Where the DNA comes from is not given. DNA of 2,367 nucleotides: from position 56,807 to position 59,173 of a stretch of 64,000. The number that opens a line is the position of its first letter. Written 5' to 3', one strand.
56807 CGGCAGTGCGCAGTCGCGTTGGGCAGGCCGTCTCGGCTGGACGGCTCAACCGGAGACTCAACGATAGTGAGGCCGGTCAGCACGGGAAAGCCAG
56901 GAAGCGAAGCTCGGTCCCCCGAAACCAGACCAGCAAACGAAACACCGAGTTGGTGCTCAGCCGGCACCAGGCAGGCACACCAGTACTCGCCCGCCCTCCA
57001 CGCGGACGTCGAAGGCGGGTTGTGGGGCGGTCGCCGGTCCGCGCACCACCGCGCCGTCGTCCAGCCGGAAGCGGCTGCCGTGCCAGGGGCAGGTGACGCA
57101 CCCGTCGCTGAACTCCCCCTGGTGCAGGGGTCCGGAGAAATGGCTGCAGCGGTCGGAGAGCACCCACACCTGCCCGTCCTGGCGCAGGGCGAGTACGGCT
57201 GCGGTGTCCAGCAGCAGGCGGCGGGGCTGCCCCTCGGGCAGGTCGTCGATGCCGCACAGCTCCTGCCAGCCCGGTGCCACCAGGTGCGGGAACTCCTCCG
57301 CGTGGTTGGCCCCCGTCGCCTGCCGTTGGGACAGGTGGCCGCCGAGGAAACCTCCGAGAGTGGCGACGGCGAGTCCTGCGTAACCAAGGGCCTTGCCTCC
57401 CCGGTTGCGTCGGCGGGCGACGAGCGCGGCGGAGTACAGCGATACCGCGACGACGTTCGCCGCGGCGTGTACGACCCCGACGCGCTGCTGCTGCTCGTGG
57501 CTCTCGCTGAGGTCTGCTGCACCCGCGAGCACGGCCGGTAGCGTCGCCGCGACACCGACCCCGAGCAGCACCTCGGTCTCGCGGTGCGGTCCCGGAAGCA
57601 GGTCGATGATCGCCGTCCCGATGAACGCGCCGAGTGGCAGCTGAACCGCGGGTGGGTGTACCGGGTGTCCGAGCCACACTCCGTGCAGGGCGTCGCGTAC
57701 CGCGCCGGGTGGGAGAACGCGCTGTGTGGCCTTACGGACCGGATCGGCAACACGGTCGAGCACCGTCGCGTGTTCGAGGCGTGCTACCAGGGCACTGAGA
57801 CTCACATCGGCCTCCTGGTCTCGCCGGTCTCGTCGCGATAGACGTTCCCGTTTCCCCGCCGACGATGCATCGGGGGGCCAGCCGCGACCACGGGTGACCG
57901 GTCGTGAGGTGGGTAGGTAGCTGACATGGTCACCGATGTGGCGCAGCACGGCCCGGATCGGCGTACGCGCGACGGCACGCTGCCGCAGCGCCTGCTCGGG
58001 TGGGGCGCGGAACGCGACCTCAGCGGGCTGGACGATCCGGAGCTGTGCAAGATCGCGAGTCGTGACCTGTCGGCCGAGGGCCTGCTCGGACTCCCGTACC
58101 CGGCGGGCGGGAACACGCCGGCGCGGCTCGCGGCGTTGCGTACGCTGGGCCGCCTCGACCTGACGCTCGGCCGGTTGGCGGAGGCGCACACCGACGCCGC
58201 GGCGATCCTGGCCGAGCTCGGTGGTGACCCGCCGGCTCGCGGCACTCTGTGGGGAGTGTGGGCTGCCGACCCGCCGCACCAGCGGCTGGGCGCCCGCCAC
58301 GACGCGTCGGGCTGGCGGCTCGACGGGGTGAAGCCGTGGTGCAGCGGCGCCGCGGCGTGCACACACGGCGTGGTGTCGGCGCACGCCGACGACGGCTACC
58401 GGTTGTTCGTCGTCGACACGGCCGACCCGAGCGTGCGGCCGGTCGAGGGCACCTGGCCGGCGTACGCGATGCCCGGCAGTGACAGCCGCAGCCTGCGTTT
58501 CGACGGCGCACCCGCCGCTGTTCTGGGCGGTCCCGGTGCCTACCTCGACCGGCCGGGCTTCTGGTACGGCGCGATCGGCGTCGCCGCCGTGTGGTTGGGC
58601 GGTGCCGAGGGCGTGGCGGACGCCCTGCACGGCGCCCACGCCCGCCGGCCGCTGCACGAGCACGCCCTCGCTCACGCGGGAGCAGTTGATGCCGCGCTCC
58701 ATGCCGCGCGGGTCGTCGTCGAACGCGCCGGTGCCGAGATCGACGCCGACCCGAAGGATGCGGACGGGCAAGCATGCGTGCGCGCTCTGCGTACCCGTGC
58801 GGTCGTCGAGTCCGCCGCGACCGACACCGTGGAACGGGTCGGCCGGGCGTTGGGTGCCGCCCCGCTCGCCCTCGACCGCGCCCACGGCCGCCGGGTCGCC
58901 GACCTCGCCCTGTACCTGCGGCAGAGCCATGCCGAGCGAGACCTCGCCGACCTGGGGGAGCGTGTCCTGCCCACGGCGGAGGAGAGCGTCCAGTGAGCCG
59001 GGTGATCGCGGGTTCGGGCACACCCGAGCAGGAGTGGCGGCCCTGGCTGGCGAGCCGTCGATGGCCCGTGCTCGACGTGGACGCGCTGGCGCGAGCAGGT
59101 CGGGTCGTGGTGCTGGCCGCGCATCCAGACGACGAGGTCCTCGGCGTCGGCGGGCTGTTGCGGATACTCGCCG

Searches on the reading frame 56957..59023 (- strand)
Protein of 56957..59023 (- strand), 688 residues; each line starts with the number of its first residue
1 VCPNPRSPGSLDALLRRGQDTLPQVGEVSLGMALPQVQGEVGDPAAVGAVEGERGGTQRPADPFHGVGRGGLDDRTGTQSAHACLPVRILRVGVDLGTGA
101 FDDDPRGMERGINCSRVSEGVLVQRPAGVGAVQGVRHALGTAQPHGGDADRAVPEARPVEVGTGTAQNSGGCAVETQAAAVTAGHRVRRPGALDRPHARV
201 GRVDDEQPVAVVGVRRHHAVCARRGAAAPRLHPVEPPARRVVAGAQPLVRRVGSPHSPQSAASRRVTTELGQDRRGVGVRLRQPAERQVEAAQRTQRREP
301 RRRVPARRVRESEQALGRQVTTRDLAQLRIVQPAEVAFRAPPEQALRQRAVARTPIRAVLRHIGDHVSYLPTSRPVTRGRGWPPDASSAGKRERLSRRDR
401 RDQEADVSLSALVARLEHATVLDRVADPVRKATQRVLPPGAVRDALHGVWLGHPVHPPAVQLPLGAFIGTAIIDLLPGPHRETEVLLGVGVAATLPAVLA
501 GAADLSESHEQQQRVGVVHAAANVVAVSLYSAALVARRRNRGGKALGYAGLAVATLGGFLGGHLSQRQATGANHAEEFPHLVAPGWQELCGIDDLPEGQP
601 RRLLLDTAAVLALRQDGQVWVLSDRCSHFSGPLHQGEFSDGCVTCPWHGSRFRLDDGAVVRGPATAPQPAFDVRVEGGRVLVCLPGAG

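Call 85: search_protein_families(library=pfam, proteins=[window:56957-59023:-], max_evalue=0.0001)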
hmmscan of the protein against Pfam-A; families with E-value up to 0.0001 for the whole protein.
window:56957-59023:- (688 aa): 3 families
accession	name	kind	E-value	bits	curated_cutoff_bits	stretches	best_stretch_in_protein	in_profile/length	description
PF00355.32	Rieske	-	3.1e-16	59.5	20.3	1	586-671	2-87/88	Rieske [2Fe-2S] domain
PF13806.12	Rieske_2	-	1.1e-09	38.5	27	1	586-682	2-103/104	Rieske-like [2Fe-2S] domain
PF09990.14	DUF2231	-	6.8e-09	36.3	26.4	1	452-570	1-135/139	Predicted membrane protein (DUF2231)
